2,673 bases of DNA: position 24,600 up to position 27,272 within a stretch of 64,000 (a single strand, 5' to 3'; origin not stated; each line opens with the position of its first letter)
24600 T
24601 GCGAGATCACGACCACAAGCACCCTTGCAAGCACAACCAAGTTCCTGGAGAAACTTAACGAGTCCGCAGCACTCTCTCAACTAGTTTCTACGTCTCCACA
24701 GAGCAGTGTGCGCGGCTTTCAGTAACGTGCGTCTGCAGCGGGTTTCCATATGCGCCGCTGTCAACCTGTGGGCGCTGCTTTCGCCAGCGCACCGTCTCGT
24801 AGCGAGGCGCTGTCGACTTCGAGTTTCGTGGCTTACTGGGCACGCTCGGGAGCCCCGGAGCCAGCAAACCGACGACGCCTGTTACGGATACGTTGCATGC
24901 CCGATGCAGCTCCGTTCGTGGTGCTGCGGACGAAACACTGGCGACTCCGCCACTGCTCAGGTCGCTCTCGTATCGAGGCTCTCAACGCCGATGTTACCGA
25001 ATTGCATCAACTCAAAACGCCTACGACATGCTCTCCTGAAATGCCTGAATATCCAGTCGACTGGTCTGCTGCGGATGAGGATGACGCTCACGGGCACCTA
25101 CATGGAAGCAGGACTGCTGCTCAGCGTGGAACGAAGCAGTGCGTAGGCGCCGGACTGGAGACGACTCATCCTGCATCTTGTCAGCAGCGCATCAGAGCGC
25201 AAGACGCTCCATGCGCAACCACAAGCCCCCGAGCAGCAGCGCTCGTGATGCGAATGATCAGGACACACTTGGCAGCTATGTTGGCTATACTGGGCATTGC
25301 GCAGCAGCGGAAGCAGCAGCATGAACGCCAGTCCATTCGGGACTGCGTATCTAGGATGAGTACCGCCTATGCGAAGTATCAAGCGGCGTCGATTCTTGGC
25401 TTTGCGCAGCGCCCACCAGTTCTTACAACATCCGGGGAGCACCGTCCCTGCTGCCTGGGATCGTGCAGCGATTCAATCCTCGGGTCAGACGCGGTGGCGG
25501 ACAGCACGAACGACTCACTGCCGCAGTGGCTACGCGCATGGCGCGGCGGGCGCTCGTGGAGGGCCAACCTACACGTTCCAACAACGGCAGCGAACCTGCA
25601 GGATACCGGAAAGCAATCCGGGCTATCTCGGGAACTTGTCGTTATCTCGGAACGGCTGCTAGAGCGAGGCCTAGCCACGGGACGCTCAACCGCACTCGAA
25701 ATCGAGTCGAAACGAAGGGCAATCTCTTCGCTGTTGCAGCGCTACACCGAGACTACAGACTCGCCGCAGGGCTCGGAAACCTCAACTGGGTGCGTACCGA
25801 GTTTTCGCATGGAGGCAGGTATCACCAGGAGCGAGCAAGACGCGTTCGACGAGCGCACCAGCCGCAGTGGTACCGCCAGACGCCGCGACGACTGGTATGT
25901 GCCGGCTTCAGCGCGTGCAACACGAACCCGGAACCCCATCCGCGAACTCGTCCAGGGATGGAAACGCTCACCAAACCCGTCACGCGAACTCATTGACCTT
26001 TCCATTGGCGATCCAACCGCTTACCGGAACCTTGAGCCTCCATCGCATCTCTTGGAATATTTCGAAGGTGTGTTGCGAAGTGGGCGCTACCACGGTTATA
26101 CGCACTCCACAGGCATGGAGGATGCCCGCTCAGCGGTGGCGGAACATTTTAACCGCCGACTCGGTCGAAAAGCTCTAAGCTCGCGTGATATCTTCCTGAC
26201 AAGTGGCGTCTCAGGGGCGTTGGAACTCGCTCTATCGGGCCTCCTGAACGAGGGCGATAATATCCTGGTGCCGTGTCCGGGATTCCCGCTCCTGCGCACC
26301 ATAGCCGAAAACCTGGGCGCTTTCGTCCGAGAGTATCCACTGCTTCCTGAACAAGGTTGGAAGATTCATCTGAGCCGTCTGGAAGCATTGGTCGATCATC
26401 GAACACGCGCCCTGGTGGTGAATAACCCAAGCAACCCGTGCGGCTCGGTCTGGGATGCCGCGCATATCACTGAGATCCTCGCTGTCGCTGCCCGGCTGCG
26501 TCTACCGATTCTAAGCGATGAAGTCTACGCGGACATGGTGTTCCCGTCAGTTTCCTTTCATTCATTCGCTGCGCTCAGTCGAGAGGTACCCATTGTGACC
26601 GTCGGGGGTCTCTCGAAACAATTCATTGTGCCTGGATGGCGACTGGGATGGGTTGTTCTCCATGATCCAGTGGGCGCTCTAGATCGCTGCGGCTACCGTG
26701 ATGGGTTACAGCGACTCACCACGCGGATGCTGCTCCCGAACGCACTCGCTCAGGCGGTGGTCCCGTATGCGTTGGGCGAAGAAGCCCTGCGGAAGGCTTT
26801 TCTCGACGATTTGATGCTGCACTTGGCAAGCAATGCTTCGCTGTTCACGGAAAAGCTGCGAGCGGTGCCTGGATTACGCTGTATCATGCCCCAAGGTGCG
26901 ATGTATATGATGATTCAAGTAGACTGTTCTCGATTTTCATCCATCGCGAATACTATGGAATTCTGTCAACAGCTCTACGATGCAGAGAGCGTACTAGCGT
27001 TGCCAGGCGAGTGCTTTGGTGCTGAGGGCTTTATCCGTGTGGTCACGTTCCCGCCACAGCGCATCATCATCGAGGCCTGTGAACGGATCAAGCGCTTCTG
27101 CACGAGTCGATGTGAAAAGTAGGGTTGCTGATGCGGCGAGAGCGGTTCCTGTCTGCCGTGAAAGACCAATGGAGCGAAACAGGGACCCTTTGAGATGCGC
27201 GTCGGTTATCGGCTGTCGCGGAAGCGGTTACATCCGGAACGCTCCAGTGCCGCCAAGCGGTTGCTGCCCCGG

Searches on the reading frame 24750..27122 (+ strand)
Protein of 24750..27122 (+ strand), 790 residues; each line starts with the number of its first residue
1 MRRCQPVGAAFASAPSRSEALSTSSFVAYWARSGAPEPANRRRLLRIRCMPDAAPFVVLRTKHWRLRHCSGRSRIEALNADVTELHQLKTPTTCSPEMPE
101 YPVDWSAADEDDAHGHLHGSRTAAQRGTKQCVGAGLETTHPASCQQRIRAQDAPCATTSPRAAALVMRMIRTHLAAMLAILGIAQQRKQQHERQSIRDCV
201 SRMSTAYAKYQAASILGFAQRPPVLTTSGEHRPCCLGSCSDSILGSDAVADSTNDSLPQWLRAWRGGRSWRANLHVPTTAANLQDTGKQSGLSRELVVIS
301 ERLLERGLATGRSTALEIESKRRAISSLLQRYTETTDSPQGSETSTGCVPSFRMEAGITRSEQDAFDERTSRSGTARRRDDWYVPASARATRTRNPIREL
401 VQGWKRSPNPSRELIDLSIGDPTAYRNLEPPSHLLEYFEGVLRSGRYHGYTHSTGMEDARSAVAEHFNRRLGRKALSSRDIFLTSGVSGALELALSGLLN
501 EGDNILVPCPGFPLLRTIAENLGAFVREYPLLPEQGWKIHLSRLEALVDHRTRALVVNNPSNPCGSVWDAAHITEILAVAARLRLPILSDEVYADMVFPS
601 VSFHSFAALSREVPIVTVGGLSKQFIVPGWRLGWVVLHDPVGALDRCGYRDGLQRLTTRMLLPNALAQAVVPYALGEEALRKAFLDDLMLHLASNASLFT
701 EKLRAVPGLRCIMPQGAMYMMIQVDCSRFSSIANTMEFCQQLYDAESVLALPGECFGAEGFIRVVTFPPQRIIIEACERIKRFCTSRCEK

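Call 10: search_protein_families(library=pfam, proteins=[window:24750-27122:+], max_evalue=0.001)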
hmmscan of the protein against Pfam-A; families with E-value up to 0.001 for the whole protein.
window:24750-27122:+ (790 aa): 2 families
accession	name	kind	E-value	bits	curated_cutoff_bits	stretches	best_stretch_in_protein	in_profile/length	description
PF00155.27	Aminotran_1_2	-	3.5e-63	214.4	19.7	1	413-779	2-360/361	Aminotransferase class I and II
PF00266.25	Aminotran_5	-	3.8e-05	23.3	21.5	1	445-577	34-165/371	Aminotransferase class-V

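Call 11: find_homologous_proteins(query=window:24750-27122:+, max_evalue=1e-20)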
Query window:24750-27122:+ (790 aa): 4 proteins with E <= 1e-20 among 8000 candidates.
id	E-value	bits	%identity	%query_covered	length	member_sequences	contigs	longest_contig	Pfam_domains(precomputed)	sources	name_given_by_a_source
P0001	0.0e+0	1780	99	100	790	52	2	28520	PF00155.28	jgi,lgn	-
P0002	2.6e-203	695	72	55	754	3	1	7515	PF00155.28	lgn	-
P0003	2.4e-202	692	68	57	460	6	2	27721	PF00155.28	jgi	jgi:tyrosine aminotransferase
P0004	1.9e-119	418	49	53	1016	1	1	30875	PF00155.28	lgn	-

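Call 12: find_encoding_contigs(protein=P0001, flank=10000, max_places=6)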
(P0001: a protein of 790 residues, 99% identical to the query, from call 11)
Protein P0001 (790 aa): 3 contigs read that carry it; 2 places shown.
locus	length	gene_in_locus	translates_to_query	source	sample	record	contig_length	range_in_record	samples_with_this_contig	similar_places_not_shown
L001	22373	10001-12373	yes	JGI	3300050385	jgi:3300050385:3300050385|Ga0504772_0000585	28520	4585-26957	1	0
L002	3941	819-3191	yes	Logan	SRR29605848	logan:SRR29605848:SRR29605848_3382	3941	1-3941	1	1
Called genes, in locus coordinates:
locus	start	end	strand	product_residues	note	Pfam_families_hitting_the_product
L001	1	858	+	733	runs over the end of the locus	PF03215:Rad17 (weak)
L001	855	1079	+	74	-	-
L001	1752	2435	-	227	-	PF05241:EBP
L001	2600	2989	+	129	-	-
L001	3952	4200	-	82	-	-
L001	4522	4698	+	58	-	-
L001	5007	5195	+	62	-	-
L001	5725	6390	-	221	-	-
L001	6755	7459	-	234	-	-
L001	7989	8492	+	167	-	-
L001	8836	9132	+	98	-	-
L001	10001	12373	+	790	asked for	PF00155:Aminotran_1_2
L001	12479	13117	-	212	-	-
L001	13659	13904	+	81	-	-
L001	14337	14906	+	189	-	-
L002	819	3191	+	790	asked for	PF00155:Aminotran_1_2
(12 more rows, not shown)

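Call 13: list_cluster_members(proteins=[P0001, P0003, P0002])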
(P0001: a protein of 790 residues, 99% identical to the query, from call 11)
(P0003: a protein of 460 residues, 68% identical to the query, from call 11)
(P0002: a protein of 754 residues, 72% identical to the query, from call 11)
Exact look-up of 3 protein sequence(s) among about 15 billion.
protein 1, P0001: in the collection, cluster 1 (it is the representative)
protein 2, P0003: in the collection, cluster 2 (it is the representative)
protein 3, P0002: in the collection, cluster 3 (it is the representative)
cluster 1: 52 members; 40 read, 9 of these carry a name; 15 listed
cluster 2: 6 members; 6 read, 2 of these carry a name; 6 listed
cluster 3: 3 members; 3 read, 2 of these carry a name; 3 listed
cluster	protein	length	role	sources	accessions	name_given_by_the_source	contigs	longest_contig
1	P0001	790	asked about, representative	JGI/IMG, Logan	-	-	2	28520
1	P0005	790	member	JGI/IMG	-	tyrosine aminotransferase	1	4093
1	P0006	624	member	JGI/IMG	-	tyrosine aminotransferase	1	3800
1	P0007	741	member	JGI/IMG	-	tyrosine aminotransferase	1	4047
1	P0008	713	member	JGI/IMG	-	tyrosine aminotransferase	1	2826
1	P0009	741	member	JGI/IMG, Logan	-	tyrosine aminotransferase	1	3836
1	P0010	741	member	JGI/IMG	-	tyrosine aminotransferase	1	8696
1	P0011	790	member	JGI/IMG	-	tyrosine aminotransferase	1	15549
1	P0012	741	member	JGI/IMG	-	tyrosine aminotransferase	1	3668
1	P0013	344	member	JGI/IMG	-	hypothetical protein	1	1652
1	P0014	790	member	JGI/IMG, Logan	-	-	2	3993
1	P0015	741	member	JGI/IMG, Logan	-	-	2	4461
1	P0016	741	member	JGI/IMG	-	-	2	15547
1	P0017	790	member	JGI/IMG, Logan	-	-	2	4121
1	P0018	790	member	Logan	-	-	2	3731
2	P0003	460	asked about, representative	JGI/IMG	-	tyrosine aminotransferase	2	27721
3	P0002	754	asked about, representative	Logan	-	-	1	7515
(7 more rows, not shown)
